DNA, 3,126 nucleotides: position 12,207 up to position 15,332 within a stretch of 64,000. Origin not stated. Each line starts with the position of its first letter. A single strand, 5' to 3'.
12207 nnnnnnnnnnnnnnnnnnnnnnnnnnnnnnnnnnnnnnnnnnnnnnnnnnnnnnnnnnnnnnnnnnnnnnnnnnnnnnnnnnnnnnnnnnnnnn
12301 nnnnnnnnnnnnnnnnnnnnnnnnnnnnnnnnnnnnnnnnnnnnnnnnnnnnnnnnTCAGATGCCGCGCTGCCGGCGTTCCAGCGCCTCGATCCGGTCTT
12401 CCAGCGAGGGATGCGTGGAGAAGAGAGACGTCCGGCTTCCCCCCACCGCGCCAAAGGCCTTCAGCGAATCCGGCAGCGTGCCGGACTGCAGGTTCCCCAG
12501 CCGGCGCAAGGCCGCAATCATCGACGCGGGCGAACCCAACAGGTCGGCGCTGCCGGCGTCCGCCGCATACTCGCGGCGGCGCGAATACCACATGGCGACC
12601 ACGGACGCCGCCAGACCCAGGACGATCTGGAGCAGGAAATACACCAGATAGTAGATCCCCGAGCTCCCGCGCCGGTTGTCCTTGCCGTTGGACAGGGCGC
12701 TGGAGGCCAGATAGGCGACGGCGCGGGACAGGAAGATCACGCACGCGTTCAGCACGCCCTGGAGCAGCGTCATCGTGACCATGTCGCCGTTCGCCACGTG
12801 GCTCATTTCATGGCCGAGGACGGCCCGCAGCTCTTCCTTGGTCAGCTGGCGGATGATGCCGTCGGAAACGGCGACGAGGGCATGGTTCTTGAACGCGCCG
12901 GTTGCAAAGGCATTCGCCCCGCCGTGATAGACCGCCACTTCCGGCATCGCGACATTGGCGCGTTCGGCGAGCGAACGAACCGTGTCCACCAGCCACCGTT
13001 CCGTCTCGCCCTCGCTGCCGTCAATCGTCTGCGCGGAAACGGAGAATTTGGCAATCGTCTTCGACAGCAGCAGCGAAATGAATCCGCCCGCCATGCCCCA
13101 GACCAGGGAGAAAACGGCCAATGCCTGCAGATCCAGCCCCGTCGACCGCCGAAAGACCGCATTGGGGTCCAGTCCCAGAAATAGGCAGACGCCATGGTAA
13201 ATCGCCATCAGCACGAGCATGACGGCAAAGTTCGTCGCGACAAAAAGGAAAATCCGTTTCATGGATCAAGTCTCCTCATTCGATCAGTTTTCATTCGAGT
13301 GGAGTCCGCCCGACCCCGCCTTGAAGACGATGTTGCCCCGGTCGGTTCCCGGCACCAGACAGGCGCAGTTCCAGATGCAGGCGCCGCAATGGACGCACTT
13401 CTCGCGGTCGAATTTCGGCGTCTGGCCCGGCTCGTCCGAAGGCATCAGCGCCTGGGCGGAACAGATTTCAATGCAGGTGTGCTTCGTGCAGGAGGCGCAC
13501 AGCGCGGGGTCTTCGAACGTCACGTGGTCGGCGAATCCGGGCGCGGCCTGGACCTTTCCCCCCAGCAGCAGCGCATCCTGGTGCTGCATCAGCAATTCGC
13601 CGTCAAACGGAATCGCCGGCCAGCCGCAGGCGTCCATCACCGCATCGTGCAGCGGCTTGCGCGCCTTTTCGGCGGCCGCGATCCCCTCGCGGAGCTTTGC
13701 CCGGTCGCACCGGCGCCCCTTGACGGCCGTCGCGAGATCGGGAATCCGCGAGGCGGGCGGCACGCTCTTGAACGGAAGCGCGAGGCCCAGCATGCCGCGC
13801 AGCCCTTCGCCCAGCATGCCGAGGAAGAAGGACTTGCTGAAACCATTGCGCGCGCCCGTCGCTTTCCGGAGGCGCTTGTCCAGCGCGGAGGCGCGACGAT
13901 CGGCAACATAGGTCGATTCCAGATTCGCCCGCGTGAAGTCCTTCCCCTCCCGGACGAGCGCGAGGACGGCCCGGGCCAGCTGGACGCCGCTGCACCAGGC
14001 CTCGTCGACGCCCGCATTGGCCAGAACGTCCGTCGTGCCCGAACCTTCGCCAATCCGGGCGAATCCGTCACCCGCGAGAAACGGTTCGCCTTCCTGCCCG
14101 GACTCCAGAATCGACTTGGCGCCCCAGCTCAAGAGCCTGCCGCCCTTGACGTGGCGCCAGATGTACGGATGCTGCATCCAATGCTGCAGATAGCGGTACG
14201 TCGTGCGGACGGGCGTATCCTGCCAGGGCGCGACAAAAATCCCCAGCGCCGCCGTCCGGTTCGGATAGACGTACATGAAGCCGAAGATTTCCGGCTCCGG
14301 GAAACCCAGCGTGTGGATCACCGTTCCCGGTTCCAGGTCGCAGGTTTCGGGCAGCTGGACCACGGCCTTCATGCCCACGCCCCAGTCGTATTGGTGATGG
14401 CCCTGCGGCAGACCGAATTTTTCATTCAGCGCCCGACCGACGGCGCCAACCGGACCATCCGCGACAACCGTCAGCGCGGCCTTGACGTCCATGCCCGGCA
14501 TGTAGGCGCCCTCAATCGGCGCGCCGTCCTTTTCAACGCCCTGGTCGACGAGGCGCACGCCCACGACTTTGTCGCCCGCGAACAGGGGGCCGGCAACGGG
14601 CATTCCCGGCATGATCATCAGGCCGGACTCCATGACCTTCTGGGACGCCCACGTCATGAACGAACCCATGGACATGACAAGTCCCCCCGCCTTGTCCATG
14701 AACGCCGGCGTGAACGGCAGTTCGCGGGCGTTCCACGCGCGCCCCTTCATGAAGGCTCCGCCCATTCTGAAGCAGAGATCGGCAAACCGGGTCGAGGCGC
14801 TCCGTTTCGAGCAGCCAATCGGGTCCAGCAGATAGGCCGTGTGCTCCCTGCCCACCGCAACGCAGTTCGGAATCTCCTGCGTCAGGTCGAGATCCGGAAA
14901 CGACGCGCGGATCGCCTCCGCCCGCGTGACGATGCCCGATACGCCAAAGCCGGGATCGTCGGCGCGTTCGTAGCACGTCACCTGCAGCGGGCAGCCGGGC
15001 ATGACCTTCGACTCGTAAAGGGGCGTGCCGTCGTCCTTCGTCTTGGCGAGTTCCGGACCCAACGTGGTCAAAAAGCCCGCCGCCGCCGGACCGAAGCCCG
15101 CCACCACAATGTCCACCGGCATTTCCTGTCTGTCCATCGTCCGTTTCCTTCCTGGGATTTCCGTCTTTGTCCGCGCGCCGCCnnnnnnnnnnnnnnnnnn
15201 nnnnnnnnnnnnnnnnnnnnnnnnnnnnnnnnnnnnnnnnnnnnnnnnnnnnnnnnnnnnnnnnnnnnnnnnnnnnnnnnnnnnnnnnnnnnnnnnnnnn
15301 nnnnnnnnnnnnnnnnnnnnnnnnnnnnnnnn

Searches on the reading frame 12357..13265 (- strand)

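Call 12: search_protein_families(library=pfam, proteins=[window:12357-13265:-], max_evalue=0.0001)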
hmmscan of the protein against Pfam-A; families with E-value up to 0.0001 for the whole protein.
window:12357-13265:- (302 aa): 2 families
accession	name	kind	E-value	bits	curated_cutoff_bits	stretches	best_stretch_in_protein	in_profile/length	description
PF01435.24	Peptidase_M48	-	4.2e-39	134.8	20.3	1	88-298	3-185/186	Peptidase family M48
PF05569.17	Peptidase_M56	-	5e-05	23.1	31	1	91-172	139-219/296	BlaR1 peptidase M56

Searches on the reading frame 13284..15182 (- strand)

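Call 12: search_protein_families(library=pfam, proteins=[window:13284-15182:-], max_evalue=0.0001)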
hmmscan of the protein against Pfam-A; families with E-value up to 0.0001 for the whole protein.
window:13284-15182:- (632 aa): 2 families
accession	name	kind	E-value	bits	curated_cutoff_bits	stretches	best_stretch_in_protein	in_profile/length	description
PF21162.3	ETFQO_UQ-bd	-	1.5e-10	41.9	27.7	1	267-358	1-96/96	ETF-QO, ubiquinone-binding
PF12837.12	Fer4_6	-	3.8e-06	27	25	0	589-608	2-21/24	4Fe-4S binding domain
